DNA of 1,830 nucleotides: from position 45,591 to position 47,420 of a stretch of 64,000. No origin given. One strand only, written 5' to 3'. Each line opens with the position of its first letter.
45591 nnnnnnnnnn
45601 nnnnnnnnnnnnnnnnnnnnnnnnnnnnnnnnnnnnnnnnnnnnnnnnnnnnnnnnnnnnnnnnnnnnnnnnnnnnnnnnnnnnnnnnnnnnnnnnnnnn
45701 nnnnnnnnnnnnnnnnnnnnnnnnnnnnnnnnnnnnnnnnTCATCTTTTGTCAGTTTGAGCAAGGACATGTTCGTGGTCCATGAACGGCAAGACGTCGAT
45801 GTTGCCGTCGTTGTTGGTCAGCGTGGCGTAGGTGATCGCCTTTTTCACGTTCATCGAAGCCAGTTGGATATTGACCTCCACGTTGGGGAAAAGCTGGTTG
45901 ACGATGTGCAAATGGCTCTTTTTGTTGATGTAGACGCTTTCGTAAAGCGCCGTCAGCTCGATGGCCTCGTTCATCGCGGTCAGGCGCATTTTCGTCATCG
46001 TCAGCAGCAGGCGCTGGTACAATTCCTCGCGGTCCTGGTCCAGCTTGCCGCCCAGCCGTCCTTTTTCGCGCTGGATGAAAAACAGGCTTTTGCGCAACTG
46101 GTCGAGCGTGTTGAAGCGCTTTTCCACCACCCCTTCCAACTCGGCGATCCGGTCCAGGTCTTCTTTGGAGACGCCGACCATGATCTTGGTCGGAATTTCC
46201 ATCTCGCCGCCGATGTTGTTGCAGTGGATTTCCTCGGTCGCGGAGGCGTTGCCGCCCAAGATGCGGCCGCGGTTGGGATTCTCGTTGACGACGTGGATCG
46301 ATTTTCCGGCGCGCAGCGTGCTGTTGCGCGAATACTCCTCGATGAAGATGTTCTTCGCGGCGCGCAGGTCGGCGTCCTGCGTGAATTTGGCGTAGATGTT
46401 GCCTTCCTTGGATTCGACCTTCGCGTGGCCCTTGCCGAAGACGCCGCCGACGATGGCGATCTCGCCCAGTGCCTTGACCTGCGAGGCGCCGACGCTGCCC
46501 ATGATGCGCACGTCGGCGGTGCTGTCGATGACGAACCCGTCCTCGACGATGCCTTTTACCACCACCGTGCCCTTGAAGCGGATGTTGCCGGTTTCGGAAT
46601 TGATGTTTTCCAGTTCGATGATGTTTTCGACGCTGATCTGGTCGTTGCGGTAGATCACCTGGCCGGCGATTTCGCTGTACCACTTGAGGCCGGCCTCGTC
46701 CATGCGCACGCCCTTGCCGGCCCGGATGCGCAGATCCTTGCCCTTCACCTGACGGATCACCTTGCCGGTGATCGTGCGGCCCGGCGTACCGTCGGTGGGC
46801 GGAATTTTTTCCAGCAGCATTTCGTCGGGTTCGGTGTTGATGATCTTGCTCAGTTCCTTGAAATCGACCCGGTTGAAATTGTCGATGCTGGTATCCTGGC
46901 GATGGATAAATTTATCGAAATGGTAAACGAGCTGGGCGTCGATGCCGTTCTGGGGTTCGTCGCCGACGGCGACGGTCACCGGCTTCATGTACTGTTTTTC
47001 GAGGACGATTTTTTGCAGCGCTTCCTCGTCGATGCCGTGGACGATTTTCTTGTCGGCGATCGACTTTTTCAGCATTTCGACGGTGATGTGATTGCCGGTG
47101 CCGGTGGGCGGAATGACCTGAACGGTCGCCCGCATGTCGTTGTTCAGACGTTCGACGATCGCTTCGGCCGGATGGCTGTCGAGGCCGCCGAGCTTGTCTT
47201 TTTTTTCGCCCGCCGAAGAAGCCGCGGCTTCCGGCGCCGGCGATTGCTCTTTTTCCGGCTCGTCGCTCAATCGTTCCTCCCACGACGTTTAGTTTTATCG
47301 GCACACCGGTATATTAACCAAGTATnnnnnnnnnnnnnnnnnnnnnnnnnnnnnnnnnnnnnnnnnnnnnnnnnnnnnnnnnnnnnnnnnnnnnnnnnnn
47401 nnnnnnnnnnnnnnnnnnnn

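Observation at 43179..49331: GDP-D-rhamnose and amino-sugar locus interleaved with FapA and pentapeptide-repeat genes: possible flagellar or surface glycosylation island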

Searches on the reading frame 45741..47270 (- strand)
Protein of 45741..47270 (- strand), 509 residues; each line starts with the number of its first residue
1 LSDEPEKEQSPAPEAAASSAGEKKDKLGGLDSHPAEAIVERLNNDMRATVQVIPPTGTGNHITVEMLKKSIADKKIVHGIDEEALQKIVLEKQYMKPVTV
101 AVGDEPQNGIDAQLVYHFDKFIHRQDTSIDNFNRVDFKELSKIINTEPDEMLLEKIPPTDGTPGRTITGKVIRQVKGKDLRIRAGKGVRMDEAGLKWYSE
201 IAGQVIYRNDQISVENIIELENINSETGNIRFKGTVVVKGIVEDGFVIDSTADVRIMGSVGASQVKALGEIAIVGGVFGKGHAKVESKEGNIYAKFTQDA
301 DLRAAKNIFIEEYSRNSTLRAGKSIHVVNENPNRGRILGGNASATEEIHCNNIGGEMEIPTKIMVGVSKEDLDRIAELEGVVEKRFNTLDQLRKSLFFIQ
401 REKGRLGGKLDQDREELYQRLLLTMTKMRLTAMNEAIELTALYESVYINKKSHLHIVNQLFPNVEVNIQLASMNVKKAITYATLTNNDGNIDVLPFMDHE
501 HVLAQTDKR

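Call 4: search_protein_families(library=pfam, proteins=[window:45741-47270:-], max_evalue=0.01)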
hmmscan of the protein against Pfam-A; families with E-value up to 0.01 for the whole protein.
window:45741-47270:- (509 aa): 3 families
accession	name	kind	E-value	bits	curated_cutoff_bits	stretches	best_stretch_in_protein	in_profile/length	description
PF03961.19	FapA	-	1.5e-52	179.3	31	1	217-491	2-272/272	Flagellar Assembly Protein A beta solenoid domain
PF20250.3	FapA_N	-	4e-44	150.6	27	1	43-209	7-177/178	Flagellar Assembly Protein A N-terminal region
PF03775.22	MinC_C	-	0.0067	16.8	33.2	0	238-327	2-92/102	Septum formation inhibitor MinC, C-terminal domain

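Call 5: search_protein_families(library=ncbifam, proteins=[window:45741-47270:-], max_evalue=0.01)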
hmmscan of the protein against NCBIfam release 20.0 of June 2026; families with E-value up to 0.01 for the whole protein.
window:45741-47270:- (509 aa): 0 families

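Call 6: find_encoding_contigs(protein=window:45741-47270:-, flank=10000, max_places=6)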
Protein window:45741-47270:- (509 aa): 2 contigs read that carry it; 1 place shown.
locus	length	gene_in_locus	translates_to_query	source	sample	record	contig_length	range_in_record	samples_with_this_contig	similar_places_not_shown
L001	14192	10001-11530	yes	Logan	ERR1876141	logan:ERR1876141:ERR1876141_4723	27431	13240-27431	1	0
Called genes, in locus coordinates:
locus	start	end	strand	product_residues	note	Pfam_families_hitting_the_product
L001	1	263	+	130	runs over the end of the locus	PF00380:Ribosomal_S9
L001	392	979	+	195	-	PF08534:Redoxin, PF00578:AhpC-TSA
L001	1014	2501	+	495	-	PF02310:B12-binding, PF04055:Radical_SAM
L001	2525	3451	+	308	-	PF09924:LPG_synthase_C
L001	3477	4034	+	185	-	PF14512:TM1586_NiRdase (faint), PF00881:Nitroreductase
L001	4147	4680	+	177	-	PF02915:Rubrerythrin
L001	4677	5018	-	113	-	PF02943:FeThRed_B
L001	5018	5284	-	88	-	PF00462:Glutaredoxin, PF13417:GST_N_3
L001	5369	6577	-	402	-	PF03403:PAF-AH_p_II, PF07224:Chlorophyllase, PF00561:Abhydrolase_1 (faint), PF12146:Hydrolase_4 (faint), PF12740:PETase (weak)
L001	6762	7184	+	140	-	PF00072:Response_reg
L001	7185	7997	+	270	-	PF02673:BacA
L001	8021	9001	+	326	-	PF01370:Epimerase, PF04321:RmlD_sub_bind, PF16363:GDP_Man_Dehyd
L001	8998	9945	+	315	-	PF01073:3Beta_HSD, PF01370:Epimerase, PF04321:RmlD_sub_bind, PF13460:NAD_binding_10 (weak), PF16363:GDP_Man_Dehyd, PF02719:Polysacc_synt_2, PF07993:NAD_binding_4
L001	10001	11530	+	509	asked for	PF20250:FapA_N, PF03961:FapA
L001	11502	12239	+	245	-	-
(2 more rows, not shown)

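Call 15: find_homologous_proteins(query=window:45741-47270:-, max_evalue=1e-10)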
Query window:45741-47270:- (509 aa): 54 proteins with E <= 1e-10 among 8000 candidates.
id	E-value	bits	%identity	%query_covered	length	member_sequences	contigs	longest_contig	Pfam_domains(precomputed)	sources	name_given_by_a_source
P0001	0.0e+0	1116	100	100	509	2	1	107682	PF20250.4,PF03961.20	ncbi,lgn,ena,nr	ncbi:MAG: DUF342 domain-containing protein [Myxococcales bacterium]|nr:DUF342 domain-containing prot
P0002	9.8e-208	709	64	94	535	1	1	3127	PF20250.4,PF03961.20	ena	-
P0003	1.1e-206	705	60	100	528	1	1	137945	PF20250.4,PF03961.20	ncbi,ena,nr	ncbi:MAG: FapA family protein [Candidatus Lernaella stagnicola]|nr:FapA family protein [Candidatus L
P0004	3.3e-205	701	67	89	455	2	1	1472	PF20250.4,PF03961.20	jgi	jgi:uncharacterized protein (DUF342 family)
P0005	2.4e-192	658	63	91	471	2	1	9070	PF20250.4,PF03961.20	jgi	jgi:uncharacterized protein (DUF342 family)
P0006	1.6e-189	649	59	98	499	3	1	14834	PF20250.4,PF03961.20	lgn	-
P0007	1.6e-186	639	58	100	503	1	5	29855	PF20250.4,PF03961.20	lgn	-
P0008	6.3e-182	624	60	92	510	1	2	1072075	PF20250.4,PF03961.20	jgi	jgi:uncharacterized protein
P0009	1.8e-179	616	56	96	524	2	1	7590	PF20250.4,PF03961.20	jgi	-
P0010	5.5e-171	588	55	92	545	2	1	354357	PF20250.4,PF03961.20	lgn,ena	-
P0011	2.9e-168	579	57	91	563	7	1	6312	PF20250.4,PF03961.20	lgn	-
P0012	5.2e-168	578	56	93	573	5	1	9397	PF20250.4,PF03961.20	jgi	-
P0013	2.0e-167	576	53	98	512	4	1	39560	PF20250.4,PF03961.20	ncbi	-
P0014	1.6e-165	570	54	94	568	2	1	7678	PF20250.4,PF03961.20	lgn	-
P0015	2.6e-137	477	54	76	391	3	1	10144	PF20250.4,PF03961.20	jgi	jgi:hypothetical protein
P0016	3.4e-61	226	34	90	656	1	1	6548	PF14804.12,PF20250.4,PF03961.20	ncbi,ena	-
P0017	2.1e-58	217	33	75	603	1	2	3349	PF20250.4,PF03961.20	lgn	-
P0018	2.2e-54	203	32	90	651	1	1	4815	PF14804.12,PF20250.4,PF03961.20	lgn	-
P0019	8.7e-54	201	29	91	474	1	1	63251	PF20250.4,PF03961.20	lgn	-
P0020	1.5e-51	194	29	80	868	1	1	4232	PF20250.4,PF03961.20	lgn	-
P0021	1.7e-51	194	29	91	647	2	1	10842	PF14804.12,PF20250.4,PF03961.20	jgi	jgi:hypothetical protein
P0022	1.1e-50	191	32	90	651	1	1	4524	PF14804.12,PF20250.4,PF03961.20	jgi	-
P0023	3.4e-49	186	30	89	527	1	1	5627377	PF20250.4,PF03961.20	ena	-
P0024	1.2e-47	181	30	64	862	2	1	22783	PF20250.4,PF03961.20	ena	-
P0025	2.1e-47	180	30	64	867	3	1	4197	PF20250.4,PF03961.20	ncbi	-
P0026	5.8e-47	179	28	81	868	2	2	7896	PF20250.4,PF03961.20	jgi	jgi:uncharacterized protein (DUF342 family)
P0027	1.3e-46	178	29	93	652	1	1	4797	PF14804.12,PF20250.4,PF03961.20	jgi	-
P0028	1.6e-45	174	28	86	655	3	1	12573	PF14804.12,PF20250.4,PF03961.20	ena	-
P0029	1.2e-44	171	29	90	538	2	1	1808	PF20250.4,PF03961.20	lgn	-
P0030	4.7e-44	169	30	77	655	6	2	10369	PF14804.12,PF20250.4,PF03961.20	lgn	-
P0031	5.2e-43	166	28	87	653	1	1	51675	PF14804.12,PF20250.4,PF03961.20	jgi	jgi:uncharacterized protein (DUF342 family)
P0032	7.5e-43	165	30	78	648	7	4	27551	PF14804.12,PF20250.4,PF03961.20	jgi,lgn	jgi:hypothetical protein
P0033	1.5e-42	164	29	90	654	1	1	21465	PF14804.12,PF20250.4,PF03961.20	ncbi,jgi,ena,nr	ncbi:MAG: FapA family protein [Treponema sp.]|nr:FapA family protein [Treponema sp.]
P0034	3.2e-42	163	28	75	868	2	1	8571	PF20250.4,PF03961.20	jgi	jgi:uncharacterized protein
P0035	7.2e-42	162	31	74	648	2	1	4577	PF14804.12,PF20250.4,PF03961.20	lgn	-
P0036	1.3e-41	161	30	84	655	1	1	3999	PF14804.12,PF20250.4,PF03961.20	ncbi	-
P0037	1.7e-39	154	28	88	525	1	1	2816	PF20250.4,PF03961.20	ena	-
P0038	1.8e-39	154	29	82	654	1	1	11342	PF14804.12,PF20250.4,PF03961.20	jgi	jgi:uncharacterized protein (DUF342 family)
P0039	5.2e-39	153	29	75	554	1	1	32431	PF20250.4,PF03961.20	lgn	-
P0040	9.4e-39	152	29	80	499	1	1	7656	PF20250.4,PF03961.20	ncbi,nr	ncbi:MAG: hypothetical protein BEN19_01400 [Epulopiscium sp. Nuni2H_MBin003]|nr:MAG: hypothetical pr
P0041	9.5e-39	152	28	90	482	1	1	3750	PF20250.4,PF03961.20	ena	-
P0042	2.3e-37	147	26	97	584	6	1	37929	PF20250.4,PF03961.20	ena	-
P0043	1.0e-34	138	26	91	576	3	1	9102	PF20250.4,PF03961.20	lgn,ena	-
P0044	3.2e-33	134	28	96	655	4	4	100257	PF14804.12,PF20250.4,PF03961.20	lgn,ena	-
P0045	3.8e-30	123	33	59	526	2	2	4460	PF20250.4,PF03961.20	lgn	-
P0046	9.9e-29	119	30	70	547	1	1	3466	PF20250.4,PF03961.20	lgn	-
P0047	2.4e-28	117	27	67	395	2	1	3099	PF20250.4,PF03961.20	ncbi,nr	ncbi:MAG: FapA family protein, partial [Rhodocyclaceae bacterium]|nr:FapA family protein [Rhodocycla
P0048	3.2e-28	117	29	79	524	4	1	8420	PF20250.4,PF03961.20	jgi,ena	-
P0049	4.7e-28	116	28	70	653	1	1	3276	PF14804.12,PF20250.4,PF03961.20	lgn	-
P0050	2.1e-24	104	24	77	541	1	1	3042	PF20250.4,PF03961.20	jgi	jgi:hypothetical protein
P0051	4.5e-19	87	23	70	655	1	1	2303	PF20250.4,PF03961.20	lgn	-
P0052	4.8e-17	80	28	34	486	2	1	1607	PF20250.4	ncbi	-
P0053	1.2e-15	76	28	40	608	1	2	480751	PF20250.4,PF03961.20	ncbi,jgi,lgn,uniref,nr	ncbi:FapA family protein [Desulforamulus putei]|uniref:Flagellar Assembly Protein A N-terminal regio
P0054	3.2e-15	74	30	43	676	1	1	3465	PF20250.4,PF03961.20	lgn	-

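Call 16: find_encoding_contigs(protein=P0003, flank=10000, max_places=2)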
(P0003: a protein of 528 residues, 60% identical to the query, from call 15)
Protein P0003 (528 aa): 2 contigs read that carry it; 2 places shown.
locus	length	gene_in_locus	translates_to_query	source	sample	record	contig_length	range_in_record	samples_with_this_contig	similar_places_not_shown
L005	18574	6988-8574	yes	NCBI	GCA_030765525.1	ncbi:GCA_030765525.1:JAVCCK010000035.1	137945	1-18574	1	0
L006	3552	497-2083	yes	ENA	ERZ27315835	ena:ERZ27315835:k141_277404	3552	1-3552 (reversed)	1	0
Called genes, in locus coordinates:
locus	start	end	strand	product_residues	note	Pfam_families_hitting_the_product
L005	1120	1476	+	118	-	-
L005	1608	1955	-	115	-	PF02943:FeThRed_B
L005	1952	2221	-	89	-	PF00462:Glutaredoxin, PF13417:GST_N_3 (weak)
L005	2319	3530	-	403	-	PF03403:PAF-AH_p_II, PF01738:DLH (weak), PF07224:Chlorophyllase (faint), PF12740:PETase (weak)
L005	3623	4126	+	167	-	PF00072:Response_reg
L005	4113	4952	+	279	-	PF02673:BacA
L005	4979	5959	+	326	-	PF01370:Epimerase, PF04321:RmlD_sub_bind, PF16363:GDP_Man_Dehyd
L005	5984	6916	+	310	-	PF01073:3Beta_HSD, PF01370:Epimerase, PF02719:Polysacc_synt_2, PF04321:RmlD_sub_bind, PF16363:GDP_Man_Dehyd, PF07993:NAD_binding_4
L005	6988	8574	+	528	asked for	PF20250:FapA_N, PF03961:FapA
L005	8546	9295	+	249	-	-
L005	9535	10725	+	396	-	PF01041:DegT_DnrJ_EryC1, PF00155:Aminotran_1_2 (weak), PF01212:Beta_elim_lyase (weak)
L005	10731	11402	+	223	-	PF02585:PIG-L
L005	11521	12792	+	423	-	-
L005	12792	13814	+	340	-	PF14522:Cytochrome_C7 (faint), PF09699:Paired_CXXCH_1 (faint), PF14537:Cytochrom_c3_2 (faint)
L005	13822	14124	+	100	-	-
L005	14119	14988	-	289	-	PF04055:Radical_SAM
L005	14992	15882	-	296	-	-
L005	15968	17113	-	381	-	-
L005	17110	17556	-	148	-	PF14102:Caps_synth_CapC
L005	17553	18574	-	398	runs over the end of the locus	PF08245:Mur_ligase_M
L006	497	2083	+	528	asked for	PF20250:FapA_N, PF03961:FapA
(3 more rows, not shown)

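Call 17: find_encoding_contigs(protein=P0008, flank=10000, max_places=2)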
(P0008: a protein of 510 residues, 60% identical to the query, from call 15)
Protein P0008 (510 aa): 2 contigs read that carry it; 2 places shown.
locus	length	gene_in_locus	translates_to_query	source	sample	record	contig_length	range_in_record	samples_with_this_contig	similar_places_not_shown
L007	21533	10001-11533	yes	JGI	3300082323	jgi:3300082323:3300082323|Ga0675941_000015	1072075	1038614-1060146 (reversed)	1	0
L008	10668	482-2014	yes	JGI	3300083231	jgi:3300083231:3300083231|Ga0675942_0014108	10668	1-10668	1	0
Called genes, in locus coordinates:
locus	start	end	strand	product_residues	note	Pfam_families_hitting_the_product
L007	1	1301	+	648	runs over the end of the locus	-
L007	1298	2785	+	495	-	PF02310:B12-binding, PF04055:Radical_SAM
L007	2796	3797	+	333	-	PF09924:LPG_synthase_C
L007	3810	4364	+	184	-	PF00881:Nitroreductase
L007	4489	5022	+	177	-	PF02915:Rubrerythrin (weak)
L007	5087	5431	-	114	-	PF02943:FeThRed_B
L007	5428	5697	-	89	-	PF00462:Glutaredoxin, PF13417:GST_N_3 (weak)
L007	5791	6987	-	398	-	PF03403:PAF-AH_p_II, PF12146:Hydrolase_4 (faint), PF07224:Chlorophyllase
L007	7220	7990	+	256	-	PF02673:BacA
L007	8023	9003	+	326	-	PF01370:Epimerase, PF04321:RmlD_sub_bind, PF16363:GDP_Man_Dehyd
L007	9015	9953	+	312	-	PF01073:3Beta_HSD, PF01370:Epimerase, PF02719:Polysacc_synt_2, PF04321:RmlD_sub_bind, PF16363:GDP_Man_Dehyd, PF07993:NAD_binding_4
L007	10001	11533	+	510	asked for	PF20250:FapA_N, PF03961:FapA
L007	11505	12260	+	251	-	-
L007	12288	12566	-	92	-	PF12728:HTH_17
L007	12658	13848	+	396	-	PF00155:Aminotran_1_2, PF01041:DegT_DnrJ_EryC1, PF01053:Cys_Met_Meta_PP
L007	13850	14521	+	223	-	PF02585:PIG-L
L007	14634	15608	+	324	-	PF14522:Cytochrome_C7 (faint), PF22113:Mtrc-MtrF_II-IV_dom (faint)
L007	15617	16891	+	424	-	-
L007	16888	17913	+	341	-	PF02085:Cytochrom_CIII (faint), PF14522:Cytochrome_C7 (faint), PF14537:Cytochrom_c3_2 (faint), PF22113:Mtrc-MtrF_II-IV_dom (faint)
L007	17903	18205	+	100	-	-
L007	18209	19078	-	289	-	PF04055:Radical_SAM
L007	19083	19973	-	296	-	-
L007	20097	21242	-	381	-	-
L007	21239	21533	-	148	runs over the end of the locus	PF14102:Caps_synth_CapC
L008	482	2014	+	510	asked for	PF20250:FapA_N, PF03961:FapA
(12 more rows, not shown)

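Call 18: find_encoding_contigs(protein=P0010, flank=10000, max_places=2)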
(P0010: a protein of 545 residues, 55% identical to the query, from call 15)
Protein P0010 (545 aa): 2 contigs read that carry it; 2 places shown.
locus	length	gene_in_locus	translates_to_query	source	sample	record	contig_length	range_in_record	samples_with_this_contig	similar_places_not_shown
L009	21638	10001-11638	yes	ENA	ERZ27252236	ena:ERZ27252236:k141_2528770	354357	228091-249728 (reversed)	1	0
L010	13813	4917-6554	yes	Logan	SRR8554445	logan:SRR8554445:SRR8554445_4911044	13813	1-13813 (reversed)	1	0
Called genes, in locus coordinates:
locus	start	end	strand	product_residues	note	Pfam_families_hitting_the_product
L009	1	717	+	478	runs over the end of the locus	PF02310:B12-binding, PF04055:Radical_SAM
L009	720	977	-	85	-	-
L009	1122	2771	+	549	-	PF01590:GAF, PF13185:GAF_2, PF13492:GAF_3, PF01590:GAF, PF13185:GAF_2, PF13492:GAF_3, PF00990:GGDEF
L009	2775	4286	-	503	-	-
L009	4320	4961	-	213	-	-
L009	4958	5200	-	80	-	PF02810:SEC-C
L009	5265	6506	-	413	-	PF01073:3Beta_HSD, PF01370:Epimerase, PF07993:NAD_binding_4, PF16363:GDP_Man_Dehyd (weak)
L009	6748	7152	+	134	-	PF00072:Response_reg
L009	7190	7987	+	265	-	PF02673:BacA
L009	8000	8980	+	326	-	PF01370:Epimerase, PF04321:RmlD_sub_bind, PF16363:GDP_Man_Dehyd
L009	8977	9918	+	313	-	PF01073:3Beta_HSD, PF01370:Epimerase, PF02719:Polysacc_synt_2, PF04321:RmlD_sub_bind, PF13460:NAD_binding_10 (weak), PF16363:GDP_Man_Dehyd, PF07993:NAD_binding_4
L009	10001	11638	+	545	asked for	PF20250:FapA_N, PF03961:FapA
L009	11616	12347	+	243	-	-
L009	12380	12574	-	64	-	PF12728:HTH_17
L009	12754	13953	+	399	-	PF00155:Aminotran_1_2, PF01041:DegT_DnrJ_EryC1, PF01212:Beta_elim_lyase (weak), PF01053:Cys_Met_Meta_PP (weak)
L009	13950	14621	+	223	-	PF02585:PIG-L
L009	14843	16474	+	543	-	PF02563:Poly_export, PF10531:SLBB, PF22461:SLBB_2 (faint)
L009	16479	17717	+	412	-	-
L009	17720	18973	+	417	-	-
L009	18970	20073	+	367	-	PF01663:Phosphodiest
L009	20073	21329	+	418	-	PF01943:Polysacc_synt, PF13440:Polysacc_synt_3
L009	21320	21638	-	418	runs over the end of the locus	PF12704:MacB_PCD, PF02687:FtsX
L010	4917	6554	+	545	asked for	PF20250:FapA_N, PF03961:FapA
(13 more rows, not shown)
